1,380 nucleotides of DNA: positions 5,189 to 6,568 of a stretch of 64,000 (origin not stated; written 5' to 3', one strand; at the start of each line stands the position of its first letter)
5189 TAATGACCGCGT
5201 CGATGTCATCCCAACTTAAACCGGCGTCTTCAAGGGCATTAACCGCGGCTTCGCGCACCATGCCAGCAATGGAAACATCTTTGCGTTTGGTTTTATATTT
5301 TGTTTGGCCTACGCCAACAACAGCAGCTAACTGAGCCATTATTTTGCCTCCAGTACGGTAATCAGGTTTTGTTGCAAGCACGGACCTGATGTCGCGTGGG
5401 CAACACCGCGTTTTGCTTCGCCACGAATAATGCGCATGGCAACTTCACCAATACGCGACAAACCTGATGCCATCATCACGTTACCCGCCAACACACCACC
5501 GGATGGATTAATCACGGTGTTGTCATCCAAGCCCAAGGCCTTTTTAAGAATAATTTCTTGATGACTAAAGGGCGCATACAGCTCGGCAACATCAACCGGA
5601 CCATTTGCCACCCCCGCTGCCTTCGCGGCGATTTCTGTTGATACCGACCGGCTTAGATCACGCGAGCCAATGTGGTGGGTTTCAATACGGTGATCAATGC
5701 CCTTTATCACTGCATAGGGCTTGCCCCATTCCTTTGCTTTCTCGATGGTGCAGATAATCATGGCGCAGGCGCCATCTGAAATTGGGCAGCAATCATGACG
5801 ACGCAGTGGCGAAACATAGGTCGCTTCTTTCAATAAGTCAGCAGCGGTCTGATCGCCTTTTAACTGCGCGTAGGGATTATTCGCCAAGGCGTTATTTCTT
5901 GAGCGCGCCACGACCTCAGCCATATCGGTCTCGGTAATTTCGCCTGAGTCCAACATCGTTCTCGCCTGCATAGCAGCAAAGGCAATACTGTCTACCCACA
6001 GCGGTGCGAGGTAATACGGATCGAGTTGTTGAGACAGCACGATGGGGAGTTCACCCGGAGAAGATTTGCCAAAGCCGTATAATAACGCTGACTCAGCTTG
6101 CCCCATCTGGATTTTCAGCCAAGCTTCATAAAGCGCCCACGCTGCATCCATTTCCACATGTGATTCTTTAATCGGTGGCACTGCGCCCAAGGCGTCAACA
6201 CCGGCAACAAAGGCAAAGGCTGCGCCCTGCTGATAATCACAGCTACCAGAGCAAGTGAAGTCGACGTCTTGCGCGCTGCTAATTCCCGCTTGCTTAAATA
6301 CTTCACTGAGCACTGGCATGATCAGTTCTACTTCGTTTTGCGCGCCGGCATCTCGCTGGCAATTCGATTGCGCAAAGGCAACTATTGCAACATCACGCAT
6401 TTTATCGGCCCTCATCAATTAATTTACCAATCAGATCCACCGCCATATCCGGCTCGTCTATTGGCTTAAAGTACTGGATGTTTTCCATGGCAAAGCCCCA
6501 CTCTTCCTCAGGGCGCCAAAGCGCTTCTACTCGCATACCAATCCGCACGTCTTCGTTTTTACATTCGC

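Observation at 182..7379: Actinobacterial-type branched-sterol side-chain operon in an apparent marine gammaproteobacterium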

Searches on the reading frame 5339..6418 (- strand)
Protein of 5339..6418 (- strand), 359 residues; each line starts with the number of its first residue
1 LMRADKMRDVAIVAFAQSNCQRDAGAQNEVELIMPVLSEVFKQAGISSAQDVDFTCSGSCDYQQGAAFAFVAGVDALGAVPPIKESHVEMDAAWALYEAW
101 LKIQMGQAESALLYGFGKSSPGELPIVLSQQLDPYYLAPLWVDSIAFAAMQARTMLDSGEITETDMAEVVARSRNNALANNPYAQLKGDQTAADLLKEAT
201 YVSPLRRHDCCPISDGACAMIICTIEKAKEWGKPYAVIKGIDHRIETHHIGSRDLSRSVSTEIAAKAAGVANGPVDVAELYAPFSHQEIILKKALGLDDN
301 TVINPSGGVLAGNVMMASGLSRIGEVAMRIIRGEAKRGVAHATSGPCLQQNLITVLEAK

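Call 3: search_protein_families(library=pfam, proteins=[window:5339-6418:-])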
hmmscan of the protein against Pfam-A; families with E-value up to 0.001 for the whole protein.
window:5339-6418:- (359 aa): 3 families
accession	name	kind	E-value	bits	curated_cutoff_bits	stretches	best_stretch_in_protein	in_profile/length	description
PF22691.2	Thiolase_C_1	-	6.5e-06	26.4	28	0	258-297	21-60/144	Thiolase C-terminal domain-like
PF02803.24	Thiolase_C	-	0.00014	22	27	1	261-345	28-112/123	Thiolase, C-terminal domain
PF00108.29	Thiolase_N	-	0.00055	19.8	26.4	0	11-181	2-188/260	Thiolase, N-terminal domain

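Call 4: search_protein_families(library=ncbifam, proteins=[window:5339-6418:-])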
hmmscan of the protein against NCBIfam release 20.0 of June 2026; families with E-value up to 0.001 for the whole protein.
window:5339-6418:- (359 aa): 27 families (the best 25 are shown)
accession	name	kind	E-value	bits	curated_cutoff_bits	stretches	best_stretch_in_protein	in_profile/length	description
NF005924.0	PRK07937.1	subfamily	3.5e-149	497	419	1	7-359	2-352/353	lipid-transfer protein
NF006180.0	PRK08313.1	subfamily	1.1e-29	103.5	514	1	98-339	96-359/389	thiolase domain-containing protein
NF004720.0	PRK06064.1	subfamily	3.1e-27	95.3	420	1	7-297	1-300/389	thiolase domain-containing protein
NF004722.0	PRK06066.1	equivalog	3.6e-25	88.7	516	1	31-338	27-358/385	thiolase domain-containing protein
NF006102.0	PRK08256.1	subfamily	3.6e-22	79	436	1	95-351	88-378/394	lipid-transfer protein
NF004811.0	PRK06158.1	subfamily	3.6e-22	78.9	421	1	7-297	7-296/384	acetyl-CoA acetyltransferase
NF004721.0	PRK06065.1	equivalog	1.7e-20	73.2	455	1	100-297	103-307/393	thiolase domain-containing protein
NF053570.1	AcCoTHIOL_METTL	equivalog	8.9e-19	67.6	600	1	7-343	1-362/385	acetyl-CoA acetyltransferase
NF005704.0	PRK07516.1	subfamily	2.1e-16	59.9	412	1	8-298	2-303/389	thiolase domain-containing protein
NF004810.0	PRK06157.1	equivalog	7.2e-16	58.3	403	1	3-297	2-310/400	acetyl-CoA acetyltransferase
NF004982.0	PRK06365.1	equivalog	2.9e-15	56.2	695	1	5-248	13-260/430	thiolase domain-containing protein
NF009228.0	PRK12578.1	subfamily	3.1e-15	55.7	485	1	8-298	3-302/387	thiolase domain-containing protein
NF006010.0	PRK08142.1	subfamily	7e-15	54.7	462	1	142-297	141-297/388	thiolase domain-containing protein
NF053628.1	BnzsclthlBbsBGT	equivalog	1.9e-14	53.3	750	1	149-297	144-296/389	benzoylsuccinyl-CoA thiolase subunit BbsB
NF005892.0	PRK07855.1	subfamily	2.1e-14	53.2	469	1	9-250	7-254/390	lipid-transfer protein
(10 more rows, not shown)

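Call 16: find_homologous_proteins(query=window:5339-6418:-)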
Query window:5339-6418:- (359 aa): 8000 proteins with E <= 0.001 among 8000 candidates; the best 120 are listed.
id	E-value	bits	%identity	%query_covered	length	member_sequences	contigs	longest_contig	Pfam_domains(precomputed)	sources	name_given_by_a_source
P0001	9.8e-221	750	95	100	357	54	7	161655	-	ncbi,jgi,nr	ncbi:MAG: acetyl-CoA acetyltransferase [Zhongshania marina]|jgi:acetyl-CoA acetyltransferase|nr:thio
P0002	4.7e-212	721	92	98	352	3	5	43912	PF22691.3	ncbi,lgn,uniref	ncbi:thiolase domain-containing protein [Zhongshania sp.]|uniref:thiolase domain-containing protein 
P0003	1.1e-211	720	92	98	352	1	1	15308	PF22691.3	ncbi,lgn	-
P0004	4.8e-211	718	92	98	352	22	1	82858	PF22691.3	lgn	-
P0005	1.2e-210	717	91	98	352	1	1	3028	PF22691.3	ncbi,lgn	-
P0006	1.2e-209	714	91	98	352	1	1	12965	PF22691.3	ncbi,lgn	-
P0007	3.4e-202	689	86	98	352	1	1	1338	PF22691.3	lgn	-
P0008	6.4e-202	688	86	98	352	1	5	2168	PF22691.3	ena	-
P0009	2.0e-201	687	86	98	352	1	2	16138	PF22691.3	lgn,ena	-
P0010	3.3e-201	686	86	98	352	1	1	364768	PF02803.25,PF22691.3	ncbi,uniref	ncbi:thiolase domain-containing protein [Spongiibacter marinus]|uniref:thiolase domain-containing pr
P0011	1.2e-200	684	86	98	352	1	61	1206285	PF02803.25,PF22691.3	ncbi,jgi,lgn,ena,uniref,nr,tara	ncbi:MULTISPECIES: thiolase domain-containing protein [Spongiibacter]|jgi:acetyl-CoA acetyltransfera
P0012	1.7e-200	683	86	98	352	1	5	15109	PF22691.3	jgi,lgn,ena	jgi:acetyl-CoA acetyltransferase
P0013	1.8e-200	683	86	98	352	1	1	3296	PF22691.3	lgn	-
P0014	2.7e-200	683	86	98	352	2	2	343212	PF02803.25,PF22691.3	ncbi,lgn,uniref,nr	ncbi:thiolase domain-containing protein [Spongiibacter marinus]|uniref:thiolase domain-containing pr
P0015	3.5e-200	682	86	98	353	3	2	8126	-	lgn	-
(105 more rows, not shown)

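Call 48: search_protein_representatives(protein=window:5339-6418:-)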
Query: 359 residues. Proteins with E-value up to 0.001 (for the whole library): 2574; up to 1e-10: 995; up to 1e-30: 245. The best 150 are listed.
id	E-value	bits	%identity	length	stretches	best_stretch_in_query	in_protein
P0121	3.6e-108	378.2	53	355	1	7-358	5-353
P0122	1.7e-104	366.2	53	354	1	9-358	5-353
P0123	3.3e-95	335.7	48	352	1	7-359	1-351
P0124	7.0e-91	321.4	58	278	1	72-358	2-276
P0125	2.7e-90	319.5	46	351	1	7-357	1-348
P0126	1.0e-85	304.4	76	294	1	7-199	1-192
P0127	1.1e-84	301.1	52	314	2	7-163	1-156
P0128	2.7e-84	299.8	48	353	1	5-358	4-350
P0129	1.3e-83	297.6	78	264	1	34-210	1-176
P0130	1.0e-76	274.9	71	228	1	180-357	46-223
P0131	5.1e-76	272.6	81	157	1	155-311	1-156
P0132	1.0e-75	271.6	46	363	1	7-357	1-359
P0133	2.0e-74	267.4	57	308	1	7-232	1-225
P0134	6.6e-74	265.6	54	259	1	7-260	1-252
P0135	7.2e-72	258.9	62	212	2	249-358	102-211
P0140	5.8e-70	252.7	44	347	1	8-358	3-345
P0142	4.9e-66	239.8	44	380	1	7-357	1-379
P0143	6.6e-66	239.3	43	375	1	9-357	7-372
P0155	3.5e-61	223.8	42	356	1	7-358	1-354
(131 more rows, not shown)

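Call 49: list_cluster_members(proteins=[P0121, P0122, P0123, P0125, P0128, P0132, P0140, P0142, P0143, P0155])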
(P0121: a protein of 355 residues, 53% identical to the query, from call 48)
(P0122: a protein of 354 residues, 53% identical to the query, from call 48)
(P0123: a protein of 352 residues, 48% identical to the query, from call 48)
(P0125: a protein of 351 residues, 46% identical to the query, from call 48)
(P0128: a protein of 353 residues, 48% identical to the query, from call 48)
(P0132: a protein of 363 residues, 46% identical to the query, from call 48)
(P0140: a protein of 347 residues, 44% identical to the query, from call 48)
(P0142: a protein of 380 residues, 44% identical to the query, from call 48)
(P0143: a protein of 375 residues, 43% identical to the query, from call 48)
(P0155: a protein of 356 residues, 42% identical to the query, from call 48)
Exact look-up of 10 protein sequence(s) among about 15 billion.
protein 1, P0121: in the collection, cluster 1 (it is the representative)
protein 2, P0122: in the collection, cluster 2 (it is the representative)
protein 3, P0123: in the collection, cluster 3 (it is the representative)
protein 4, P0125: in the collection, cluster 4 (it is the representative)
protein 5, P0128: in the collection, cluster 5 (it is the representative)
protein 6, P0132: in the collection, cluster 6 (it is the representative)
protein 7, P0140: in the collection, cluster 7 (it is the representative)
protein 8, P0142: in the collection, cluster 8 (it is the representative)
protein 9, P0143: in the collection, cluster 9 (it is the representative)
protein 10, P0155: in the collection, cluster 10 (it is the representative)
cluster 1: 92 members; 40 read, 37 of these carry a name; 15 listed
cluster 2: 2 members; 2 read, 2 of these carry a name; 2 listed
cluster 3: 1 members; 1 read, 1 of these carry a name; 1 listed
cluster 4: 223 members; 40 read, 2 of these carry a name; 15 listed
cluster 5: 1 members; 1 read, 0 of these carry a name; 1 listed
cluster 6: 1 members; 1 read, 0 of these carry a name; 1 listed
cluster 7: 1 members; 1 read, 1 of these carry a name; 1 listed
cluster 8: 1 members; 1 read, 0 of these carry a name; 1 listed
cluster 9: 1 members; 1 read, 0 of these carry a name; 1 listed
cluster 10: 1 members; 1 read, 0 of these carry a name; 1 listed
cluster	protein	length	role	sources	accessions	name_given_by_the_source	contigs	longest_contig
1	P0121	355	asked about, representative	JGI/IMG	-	acetyl-CoA acetyltransferase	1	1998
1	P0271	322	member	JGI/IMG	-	acetyl-CoA acetyltransferase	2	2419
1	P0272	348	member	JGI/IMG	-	acetyl-CoA acetyltransferase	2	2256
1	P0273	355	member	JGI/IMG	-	acetyl-CoA acetyltransferase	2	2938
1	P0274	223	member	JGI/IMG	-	acetyl-CoA acetyltransferase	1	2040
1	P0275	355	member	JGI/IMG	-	acetyl-CoA acetyltransferase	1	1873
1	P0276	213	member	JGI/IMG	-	acetyl-CoA acetyltransferase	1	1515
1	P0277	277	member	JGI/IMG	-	acetyl-CoA acetyltransferase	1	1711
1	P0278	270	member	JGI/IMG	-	acetyl-CoA acetyltransferase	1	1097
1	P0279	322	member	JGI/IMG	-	acetyl-CoA acetyltransferase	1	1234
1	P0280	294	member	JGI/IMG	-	acetyl-CoA acetyltransferase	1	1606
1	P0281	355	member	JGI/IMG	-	acetyl-CoA acetyltransferase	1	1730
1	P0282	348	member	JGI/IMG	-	acetyl-CoA acetyltransferase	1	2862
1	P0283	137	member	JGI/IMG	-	acetyl-CoA acetyltransferase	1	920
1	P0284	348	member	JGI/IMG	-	acetyl-CoA acetyltransferase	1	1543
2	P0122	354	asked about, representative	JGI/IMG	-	acetyl-CoA acetyltransferase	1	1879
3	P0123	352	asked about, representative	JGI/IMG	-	acetyl-CoA acetyltransferase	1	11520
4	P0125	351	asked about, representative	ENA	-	-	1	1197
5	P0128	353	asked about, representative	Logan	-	-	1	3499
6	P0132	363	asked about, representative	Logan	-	-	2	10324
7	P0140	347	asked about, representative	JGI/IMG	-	acetyl-CoA acetyltransferase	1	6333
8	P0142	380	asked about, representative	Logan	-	-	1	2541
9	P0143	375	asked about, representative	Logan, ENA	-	-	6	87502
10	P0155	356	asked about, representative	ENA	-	-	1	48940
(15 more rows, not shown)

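Call 51: find_related_loci(query=A1, collection=genome_contigs, flank=8000)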
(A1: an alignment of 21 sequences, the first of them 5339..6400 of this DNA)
Query A1 (353 aa) in genome_contigs; peptide patterns used: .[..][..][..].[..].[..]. (x = any residue, [..] = any of these).
599 stretches matched a pattern (row limit reached: there are more); 581 encode a relative of the query (tblastn E <= 1e-3); the best 80 are kept; 80 distinct loci.
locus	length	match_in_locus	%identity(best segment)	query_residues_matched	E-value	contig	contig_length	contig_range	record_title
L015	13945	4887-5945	100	1-353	0e+0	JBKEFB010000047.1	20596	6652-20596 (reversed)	MAG: Zhongshania sp. isolate 3300059488_19 Ga0535656_000932, whole genome shotgun sequence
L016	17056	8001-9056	94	1-353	0e+0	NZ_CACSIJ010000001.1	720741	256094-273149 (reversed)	Zhongshania aliphaticivorans isolate BC9_2A, whole genome shotgun sequence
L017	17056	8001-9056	91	1-353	0e+0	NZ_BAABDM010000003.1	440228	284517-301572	Zhongshania borealis strain JCM 17304 sequence03, whole genome shotgun sequence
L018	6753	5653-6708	86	1-353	0e+0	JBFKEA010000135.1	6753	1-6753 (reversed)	MAG: Spongiibacter sp. isolate Mix_sand20.2022.06.G.73 k141_248147_length_6753_cov_19.2220, whole genome shotgun sequenc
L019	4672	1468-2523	85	1-353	0e+0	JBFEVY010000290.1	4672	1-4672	MAG: Spongiibacteraceae bacterium isolate Mix_mud08.2021.06.44 k141_1759964_length_4672_cov_7.0000, whole genome shotgun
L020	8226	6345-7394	80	1-351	0e+0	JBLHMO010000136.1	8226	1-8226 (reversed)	MAG: Paracoccaceae bacterium isolate 3300057242_49 Ga0535639_0014373, whole genome shotgun sequence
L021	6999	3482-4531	78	1-351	0e+0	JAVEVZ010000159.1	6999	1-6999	MAG: Spongiibacteraceae bacterium isolate BF4_133 NODE_37040_length_6999_cov_3.459255_Biofilm4, whole genome shotgun seq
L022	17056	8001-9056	79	1-352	0e+0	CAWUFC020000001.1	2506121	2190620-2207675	MAG: Halieaceae bacterium isolate 5b87221c-c285-40f0-8db9-9bb7071d1699 genome assembly, contig: contig_1, whole genome s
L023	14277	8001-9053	78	1-352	0e+0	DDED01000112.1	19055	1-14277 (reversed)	MAG TPA_asm: Cellvibrionales bacterium UBA1963 UBA1963_contig_100230, whole genome shotgun sequence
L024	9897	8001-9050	78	1-351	0e+0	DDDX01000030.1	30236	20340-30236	MAG TPA_asm: Cellvibrionales bacterium UBA1969 UBA1969_contig_48187, whole genome shotgun sequence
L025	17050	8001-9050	75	1-351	0e+0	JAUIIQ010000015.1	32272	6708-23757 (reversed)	MAG: Gammaproteobacteria bacterium isolate Co_bin.268 NODE_8398_length_32272_cov_1.591569, whole genome shotgun sequence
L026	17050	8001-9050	76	1-351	0e+0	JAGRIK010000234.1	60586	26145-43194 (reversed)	MAG: Halioglobus sp. isolate HKST-UBA220 k127_2712334, whole genome shotgun sequence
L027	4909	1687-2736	76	1-351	0e+0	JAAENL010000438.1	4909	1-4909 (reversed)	MAG: Halieaceae bacterium isolate Bse_31 BseG_CONTIG3195884, whole genome shotgun sequence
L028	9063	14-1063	75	1-351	0e+0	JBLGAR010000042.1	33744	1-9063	MAG: Cryomorphaceae bacterium isolate 3300053771_46 Ga0535648_0001016, whole genome shotgun sequence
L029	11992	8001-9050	75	1-351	0e+0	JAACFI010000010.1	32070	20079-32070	MAG: Haliea sp. isolate bin.47 scaffold_396, whole genome shotgun sequence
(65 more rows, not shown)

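Call 57: search_solved_structures(query=window:5339-6400:-, max_evalue=0.001, show_alignments=5)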
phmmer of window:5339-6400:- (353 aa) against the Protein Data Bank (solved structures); distinct sequences matched with E-value up to 0.001: 28.
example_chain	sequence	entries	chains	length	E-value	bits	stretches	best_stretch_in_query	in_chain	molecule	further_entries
6esq_A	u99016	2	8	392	3.8e-16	62.6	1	1-324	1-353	acetoacetyl-CoA thiolase | Acetyl-CoA acetyltransferase thiolase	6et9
7yvy_A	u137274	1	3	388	3.2e-15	59.5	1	35-291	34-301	Acetyl-CoA acetyltransferase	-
7pxp_C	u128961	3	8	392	1.5e-11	47.5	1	142-291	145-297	Benzoylsuccinyl-CoA thiolase subunit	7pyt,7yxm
4u4e_A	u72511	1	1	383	2e-11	47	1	124-290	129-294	Thiolase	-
4yzo_A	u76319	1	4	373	5.1e-10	42.4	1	66-339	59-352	Putative acyl-CoA acyltransferase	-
6hsj_A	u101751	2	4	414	4.3e-09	39.4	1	72-329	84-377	SCP2-thiolase (type-1)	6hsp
6hrv_A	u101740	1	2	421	4.7e-09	39.3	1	72-329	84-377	SCP2-thiolase (type-1)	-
4bia_A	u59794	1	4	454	1e-05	28.3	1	128-293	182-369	3-KETOACYL-COA THIOLASE, PUTATIVE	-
4bi9_A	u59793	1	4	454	1.9e-05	27.4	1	128-293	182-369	3-KETOACYL-COA THIOLASE, PUTATIVE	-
6ok1_A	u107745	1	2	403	2.3e-05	27.1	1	129-235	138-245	Lipid-transfer protein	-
7vtr_A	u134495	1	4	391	3.3e-05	26.6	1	201-334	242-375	Thiolase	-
4e1l_A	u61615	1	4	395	4.6e-05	26.1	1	203-321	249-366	Acetoacetyl-CoA thiolase 2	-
5xyj_B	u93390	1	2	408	0.00013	24.6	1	203-339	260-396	Acetyl-CoA acetyltransferase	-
5xz5_A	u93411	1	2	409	0.00013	24.6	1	203-339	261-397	Acetyl-CoA acetyltransferase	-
8gqf_A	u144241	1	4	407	0.00015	24.5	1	203-352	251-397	Thiolase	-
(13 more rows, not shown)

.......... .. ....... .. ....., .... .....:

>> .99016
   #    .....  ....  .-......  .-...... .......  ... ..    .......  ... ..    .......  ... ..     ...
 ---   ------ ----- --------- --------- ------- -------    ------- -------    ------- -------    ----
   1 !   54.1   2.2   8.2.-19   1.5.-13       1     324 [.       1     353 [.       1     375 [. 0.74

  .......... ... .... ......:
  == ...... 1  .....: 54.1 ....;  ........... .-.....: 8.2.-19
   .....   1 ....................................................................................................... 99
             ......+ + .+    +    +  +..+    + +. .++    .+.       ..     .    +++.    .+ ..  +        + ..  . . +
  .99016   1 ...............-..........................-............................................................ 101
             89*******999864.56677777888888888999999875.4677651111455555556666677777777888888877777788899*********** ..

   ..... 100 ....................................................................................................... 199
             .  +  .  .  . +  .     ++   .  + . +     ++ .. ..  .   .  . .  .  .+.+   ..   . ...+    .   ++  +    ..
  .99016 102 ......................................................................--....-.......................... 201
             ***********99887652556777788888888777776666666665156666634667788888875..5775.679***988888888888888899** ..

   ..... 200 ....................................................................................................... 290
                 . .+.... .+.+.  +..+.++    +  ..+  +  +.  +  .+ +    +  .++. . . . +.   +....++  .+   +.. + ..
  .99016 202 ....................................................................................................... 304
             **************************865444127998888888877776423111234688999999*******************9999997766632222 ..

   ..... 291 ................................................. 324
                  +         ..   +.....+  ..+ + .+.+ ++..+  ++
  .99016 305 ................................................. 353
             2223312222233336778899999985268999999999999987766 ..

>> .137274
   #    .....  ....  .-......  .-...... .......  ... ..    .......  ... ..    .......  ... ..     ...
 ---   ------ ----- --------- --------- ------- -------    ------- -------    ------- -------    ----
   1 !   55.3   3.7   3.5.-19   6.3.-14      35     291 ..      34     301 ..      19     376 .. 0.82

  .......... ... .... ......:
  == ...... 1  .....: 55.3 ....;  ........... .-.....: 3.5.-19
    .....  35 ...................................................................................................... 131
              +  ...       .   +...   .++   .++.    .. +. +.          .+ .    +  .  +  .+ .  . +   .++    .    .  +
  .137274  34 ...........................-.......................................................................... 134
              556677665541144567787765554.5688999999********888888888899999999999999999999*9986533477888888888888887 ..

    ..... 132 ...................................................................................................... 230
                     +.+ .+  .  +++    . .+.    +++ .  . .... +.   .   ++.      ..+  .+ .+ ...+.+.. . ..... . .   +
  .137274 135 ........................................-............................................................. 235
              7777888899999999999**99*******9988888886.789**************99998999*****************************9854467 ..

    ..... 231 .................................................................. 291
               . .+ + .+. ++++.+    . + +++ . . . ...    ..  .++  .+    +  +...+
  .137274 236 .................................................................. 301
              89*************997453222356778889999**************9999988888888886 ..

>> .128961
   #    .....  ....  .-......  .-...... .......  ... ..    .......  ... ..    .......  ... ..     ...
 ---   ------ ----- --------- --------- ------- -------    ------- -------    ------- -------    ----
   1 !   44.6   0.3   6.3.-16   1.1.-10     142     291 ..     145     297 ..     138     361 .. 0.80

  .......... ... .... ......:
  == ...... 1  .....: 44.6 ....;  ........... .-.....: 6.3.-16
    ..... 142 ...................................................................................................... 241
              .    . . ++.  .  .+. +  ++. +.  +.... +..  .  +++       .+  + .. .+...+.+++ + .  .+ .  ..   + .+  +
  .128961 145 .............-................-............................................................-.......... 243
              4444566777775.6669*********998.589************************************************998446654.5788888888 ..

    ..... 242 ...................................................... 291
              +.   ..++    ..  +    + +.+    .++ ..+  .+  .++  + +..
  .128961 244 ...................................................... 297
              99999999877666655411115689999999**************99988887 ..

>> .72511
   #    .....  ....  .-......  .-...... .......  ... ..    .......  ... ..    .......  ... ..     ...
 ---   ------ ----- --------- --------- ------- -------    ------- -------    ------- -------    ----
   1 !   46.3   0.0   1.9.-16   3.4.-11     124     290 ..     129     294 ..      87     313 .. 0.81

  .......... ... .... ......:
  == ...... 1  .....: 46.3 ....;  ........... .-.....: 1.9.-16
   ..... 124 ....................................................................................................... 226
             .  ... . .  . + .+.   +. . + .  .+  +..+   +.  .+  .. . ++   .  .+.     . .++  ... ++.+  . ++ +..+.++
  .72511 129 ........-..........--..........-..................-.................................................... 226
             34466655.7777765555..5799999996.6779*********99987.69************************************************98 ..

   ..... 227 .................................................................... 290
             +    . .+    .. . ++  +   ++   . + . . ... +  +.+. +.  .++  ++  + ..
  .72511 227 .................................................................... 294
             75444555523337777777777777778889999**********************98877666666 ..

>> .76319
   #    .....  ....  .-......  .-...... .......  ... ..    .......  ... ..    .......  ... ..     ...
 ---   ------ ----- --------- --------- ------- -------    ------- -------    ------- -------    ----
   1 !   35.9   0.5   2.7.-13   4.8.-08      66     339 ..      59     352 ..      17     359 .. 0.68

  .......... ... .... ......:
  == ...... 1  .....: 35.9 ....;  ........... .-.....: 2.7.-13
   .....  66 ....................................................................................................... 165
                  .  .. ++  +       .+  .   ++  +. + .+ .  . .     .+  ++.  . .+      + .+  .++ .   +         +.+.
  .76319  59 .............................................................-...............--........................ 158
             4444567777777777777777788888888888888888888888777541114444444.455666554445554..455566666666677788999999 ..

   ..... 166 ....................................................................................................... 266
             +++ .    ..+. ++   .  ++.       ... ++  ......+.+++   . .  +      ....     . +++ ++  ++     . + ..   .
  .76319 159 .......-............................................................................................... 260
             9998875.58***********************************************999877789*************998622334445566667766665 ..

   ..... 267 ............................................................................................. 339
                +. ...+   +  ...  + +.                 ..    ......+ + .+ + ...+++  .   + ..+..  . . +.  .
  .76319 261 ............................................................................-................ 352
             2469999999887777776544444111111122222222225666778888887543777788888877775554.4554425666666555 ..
